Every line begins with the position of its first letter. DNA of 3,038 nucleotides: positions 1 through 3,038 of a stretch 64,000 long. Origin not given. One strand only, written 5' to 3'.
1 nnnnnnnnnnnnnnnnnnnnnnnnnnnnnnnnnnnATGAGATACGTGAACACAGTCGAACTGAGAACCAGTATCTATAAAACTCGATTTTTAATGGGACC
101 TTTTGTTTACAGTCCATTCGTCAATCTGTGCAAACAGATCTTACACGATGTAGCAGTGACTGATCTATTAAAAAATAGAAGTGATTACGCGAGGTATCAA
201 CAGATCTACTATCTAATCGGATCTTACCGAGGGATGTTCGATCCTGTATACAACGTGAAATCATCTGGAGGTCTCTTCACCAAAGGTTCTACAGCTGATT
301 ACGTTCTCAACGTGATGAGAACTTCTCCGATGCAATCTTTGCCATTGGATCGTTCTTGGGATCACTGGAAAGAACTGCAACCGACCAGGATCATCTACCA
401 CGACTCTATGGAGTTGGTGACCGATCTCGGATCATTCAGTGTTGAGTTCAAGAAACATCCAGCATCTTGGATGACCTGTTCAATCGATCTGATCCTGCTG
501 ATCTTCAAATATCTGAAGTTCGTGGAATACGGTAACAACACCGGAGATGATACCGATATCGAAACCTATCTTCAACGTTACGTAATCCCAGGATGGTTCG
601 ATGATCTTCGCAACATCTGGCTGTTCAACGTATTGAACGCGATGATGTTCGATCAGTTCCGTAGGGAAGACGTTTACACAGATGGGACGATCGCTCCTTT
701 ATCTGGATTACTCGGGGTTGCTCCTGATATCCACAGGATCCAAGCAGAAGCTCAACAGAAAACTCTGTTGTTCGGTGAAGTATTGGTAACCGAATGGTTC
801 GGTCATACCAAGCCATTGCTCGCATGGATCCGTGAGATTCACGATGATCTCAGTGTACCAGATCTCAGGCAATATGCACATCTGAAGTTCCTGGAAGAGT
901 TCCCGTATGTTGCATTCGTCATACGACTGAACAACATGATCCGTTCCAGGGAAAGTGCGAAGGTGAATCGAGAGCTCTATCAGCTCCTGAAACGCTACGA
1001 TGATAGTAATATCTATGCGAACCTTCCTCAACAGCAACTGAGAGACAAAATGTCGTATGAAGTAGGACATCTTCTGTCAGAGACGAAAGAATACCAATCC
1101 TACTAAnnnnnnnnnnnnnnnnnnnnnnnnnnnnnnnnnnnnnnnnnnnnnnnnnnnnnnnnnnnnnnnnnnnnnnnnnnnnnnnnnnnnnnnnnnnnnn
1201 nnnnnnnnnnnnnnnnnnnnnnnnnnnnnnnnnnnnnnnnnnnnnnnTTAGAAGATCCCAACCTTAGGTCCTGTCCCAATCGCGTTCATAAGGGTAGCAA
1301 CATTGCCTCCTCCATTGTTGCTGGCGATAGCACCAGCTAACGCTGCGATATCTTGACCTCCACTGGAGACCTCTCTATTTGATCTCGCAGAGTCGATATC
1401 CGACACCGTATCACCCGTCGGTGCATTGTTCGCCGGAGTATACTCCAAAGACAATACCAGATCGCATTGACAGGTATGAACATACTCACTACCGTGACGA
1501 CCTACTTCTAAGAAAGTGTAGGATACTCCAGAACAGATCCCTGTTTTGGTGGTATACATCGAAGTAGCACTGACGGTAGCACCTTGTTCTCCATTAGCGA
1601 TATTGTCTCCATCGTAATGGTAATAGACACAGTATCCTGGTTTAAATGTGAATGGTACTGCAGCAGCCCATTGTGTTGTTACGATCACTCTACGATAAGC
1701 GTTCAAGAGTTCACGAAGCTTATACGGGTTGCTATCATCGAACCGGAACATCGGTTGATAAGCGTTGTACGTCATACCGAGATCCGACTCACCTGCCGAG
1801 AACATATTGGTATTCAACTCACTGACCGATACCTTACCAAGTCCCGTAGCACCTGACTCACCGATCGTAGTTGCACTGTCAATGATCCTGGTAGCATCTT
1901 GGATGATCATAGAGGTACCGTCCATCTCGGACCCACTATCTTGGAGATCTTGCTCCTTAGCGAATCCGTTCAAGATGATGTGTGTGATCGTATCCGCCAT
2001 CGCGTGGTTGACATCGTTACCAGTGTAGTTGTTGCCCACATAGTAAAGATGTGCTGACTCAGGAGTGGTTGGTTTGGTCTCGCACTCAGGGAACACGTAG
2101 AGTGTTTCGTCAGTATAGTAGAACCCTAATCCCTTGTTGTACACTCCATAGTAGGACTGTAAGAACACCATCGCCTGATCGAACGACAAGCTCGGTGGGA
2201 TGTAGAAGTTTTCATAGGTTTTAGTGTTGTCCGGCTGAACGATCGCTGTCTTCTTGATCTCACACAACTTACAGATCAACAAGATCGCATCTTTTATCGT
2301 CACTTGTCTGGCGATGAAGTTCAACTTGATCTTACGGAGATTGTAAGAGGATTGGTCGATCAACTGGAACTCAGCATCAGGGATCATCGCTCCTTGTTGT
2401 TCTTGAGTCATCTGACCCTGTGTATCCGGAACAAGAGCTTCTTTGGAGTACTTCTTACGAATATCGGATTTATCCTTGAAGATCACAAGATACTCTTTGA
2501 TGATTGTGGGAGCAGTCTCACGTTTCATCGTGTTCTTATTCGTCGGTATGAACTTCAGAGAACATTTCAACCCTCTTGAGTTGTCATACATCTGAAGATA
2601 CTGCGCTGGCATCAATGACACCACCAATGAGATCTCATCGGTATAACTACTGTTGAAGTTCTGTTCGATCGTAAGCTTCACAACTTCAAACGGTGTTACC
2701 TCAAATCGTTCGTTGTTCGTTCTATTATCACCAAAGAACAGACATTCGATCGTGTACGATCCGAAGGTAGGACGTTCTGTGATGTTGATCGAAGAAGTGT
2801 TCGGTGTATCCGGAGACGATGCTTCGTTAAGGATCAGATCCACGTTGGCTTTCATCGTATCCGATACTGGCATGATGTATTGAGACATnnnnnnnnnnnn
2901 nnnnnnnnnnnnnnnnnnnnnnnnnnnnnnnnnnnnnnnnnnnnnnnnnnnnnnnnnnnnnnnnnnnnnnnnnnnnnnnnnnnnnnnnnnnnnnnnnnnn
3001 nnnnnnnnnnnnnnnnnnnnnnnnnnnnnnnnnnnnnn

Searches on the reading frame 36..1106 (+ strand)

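Call 11: search_protein_families(library=phrogs, proteins=[window:36-1106:+], max_evalue=0.00001)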
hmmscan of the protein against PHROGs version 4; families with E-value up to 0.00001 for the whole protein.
window:36-1106:+ (356 aa): 1 family
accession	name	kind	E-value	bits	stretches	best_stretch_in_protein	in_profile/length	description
phrog_3938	-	unknown function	1.1e-15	58.5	1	34-338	54-345/359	-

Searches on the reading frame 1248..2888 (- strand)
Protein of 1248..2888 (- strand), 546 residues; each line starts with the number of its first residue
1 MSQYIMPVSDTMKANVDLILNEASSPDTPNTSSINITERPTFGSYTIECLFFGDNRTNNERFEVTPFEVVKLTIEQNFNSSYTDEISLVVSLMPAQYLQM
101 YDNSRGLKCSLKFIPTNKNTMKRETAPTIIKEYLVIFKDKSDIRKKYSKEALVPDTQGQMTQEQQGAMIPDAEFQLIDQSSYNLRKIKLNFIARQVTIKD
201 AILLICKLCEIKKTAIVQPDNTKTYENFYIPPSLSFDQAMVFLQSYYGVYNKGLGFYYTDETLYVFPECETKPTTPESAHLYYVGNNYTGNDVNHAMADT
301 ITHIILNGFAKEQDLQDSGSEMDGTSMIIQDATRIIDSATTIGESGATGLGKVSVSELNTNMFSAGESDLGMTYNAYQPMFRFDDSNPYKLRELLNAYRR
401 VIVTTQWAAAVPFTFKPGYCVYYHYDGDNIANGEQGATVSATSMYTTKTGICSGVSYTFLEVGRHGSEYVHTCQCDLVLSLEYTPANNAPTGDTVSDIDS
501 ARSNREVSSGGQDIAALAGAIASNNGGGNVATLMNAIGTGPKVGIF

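Call 10: search_protein_families(library=phrogs, proteins=[window:1248-2888:-], max_evalue=0.00001)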
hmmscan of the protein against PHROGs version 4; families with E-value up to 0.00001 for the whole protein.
window:1248-2888:- (546 aa): 2 families
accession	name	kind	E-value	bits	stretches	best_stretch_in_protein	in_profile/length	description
phrog_3245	-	unknown function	2.4e-31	110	1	63-447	37-424/452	-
phrog_20569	-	unknown function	3.7e-11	42.9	1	171-258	289-375/813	-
